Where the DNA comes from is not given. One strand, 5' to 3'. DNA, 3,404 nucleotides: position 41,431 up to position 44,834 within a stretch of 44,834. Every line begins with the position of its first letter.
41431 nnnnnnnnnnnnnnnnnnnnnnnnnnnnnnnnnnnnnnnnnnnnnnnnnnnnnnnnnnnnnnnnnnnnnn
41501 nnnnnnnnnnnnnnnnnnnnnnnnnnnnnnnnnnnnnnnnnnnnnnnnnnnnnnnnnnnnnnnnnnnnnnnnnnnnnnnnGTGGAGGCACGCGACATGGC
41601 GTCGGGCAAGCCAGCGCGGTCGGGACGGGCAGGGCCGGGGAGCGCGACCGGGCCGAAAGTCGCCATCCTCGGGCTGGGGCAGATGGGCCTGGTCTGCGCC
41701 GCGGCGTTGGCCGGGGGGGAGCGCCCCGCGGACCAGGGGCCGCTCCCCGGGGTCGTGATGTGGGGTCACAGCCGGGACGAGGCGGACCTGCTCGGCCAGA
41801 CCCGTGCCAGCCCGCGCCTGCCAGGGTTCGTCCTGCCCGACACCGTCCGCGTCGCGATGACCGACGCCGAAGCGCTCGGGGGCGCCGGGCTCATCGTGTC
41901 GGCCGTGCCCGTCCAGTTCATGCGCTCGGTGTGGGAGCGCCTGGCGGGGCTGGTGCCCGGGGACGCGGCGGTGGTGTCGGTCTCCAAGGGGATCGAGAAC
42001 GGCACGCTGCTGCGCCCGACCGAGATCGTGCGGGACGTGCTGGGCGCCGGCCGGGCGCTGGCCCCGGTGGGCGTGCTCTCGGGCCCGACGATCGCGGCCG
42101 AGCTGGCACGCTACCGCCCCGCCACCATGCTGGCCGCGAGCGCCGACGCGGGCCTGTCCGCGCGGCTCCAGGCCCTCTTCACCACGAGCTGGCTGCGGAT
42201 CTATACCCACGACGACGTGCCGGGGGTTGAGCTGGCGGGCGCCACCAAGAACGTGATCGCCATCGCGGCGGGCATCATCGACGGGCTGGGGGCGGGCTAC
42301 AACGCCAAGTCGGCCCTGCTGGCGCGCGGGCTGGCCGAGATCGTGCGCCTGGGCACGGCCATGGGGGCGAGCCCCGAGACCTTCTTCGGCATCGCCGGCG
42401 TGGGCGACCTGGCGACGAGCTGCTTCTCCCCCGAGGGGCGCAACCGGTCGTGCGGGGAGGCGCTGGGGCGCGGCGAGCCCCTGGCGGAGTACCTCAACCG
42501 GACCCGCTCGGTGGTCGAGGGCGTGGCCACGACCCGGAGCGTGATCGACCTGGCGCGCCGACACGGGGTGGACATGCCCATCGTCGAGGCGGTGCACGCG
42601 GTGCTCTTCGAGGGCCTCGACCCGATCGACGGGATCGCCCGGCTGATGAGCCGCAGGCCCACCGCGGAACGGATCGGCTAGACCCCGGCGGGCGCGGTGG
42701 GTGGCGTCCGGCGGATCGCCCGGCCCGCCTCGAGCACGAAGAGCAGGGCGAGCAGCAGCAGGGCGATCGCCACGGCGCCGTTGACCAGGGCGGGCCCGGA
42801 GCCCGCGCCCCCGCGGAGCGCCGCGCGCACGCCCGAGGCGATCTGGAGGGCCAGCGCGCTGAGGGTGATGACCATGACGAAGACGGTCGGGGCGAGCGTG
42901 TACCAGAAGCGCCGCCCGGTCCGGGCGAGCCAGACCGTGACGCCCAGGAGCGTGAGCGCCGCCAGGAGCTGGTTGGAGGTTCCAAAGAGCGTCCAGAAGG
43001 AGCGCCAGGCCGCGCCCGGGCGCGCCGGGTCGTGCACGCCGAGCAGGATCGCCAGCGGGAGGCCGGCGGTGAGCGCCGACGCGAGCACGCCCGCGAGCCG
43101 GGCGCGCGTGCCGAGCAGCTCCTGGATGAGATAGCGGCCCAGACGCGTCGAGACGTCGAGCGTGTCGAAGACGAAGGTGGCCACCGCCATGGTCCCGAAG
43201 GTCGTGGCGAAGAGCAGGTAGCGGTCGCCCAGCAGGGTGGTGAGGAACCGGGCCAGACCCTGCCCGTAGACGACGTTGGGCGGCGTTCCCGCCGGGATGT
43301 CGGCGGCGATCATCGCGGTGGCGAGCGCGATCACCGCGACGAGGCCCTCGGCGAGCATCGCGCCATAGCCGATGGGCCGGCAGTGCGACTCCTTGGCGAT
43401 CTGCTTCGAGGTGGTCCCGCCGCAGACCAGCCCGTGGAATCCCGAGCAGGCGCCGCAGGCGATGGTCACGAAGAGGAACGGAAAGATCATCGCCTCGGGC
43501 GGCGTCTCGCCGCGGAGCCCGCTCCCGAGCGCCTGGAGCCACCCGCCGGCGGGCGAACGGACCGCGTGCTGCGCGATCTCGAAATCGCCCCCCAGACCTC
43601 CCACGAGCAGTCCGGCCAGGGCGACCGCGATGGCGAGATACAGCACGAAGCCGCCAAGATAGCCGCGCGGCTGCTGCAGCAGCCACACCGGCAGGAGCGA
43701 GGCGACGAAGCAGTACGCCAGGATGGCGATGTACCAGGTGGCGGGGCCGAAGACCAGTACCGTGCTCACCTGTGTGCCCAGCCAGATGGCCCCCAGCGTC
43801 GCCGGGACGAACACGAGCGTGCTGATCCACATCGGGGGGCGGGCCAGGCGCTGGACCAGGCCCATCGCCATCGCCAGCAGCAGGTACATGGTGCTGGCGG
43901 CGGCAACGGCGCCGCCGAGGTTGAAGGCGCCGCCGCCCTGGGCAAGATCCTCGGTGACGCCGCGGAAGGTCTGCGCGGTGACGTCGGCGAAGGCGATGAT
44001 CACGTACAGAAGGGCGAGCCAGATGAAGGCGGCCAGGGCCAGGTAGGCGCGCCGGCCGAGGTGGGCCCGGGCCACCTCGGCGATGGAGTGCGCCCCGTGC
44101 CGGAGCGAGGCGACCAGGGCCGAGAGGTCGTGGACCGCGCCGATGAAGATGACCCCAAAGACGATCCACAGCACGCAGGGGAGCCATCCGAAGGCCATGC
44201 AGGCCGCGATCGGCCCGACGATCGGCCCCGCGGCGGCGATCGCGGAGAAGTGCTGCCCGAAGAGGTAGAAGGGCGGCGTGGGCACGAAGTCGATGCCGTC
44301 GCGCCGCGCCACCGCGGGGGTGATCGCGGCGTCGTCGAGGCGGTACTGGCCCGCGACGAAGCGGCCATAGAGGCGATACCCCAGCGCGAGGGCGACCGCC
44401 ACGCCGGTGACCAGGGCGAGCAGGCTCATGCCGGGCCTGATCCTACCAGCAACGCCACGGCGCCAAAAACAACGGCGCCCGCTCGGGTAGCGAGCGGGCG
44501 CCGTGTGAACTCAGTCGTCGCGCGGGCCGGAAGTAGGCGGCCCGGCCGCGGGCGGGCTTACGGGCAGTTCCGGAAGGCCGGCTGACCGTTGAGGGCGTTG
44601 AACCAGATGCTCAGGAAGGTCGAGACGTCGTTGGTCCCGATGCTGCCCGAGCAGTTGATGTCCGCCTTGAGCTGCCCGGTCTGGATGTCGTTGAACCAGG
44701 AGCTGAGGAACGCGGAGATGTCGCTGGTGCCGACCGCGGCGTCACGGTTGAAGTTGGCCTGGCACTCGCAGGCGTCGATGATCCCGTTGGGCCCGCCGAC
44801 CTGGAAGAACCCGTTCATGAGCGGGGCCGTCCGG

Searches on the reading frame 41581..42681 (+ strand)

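Call 11: search_protein_families(library=pfam, proteins=[window:41581-42681:+], max_evalue=0.001)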
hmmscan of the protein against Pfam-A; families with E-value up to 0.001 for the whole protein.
window:41581-42681:+ (366 aa): 3 families
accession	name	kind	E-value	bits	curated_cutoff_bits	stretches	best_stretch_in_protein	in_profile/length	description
PF07479.19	NAD_Gly3P_dh_C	-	4.2e-53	179.8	25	1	212-350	1-139/142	NAD-dependent glycerol-3-phosphate dehydrogenase C-terminus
PF01210.29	NAD_Gly3P_dh_N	-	1e-29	104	23.1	1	26-190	1-155/158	NAD-dependent glycerol-3-phosphate dehydrogenase N-terminus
PF20618.3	GPD_NAD_C_bact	-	1.2e-17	64.6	27.6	1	272-338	1-66/66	Bacterial GPD, NAD-dependent C-terminal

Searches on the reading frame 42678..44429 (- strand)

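Call 11: search_protein_families(library=pfam, proteins=[window:42678-44429:-], max_evalue=0.001)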
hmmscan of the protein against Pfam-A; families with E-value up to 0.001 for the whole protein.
window:42678-44429:- (583 aa): 1 family
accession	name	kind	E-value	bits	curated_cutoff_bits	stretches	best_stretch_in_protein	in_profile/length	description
PF02554.20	CstA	-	5.9e-123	411.9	27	2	6-374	5-353/560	Carbon starvation protein CstA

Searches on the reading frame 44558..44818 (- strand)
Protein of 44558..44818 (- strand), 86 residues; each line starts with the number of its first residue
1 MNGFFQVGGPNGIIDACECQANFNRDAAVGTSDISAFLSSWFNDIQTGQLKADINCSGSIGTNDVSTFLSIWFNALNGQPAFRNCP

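Call 82: search_protein_families(library=ncbifam, proteins=[window:44558-44818:-], max_evalue=0.001)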
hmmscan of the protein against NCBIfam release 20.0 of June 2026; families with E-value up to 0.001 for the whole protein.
window:44558-44818:- (86 aa): 1 family
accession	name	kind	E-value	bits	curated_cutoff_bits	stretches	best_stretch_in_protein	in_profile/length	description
NF041540.1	dockerin_GC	domain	7.3e-05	23.1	29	1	21-74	10-65/67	GC-type dockerin domain-anchored protein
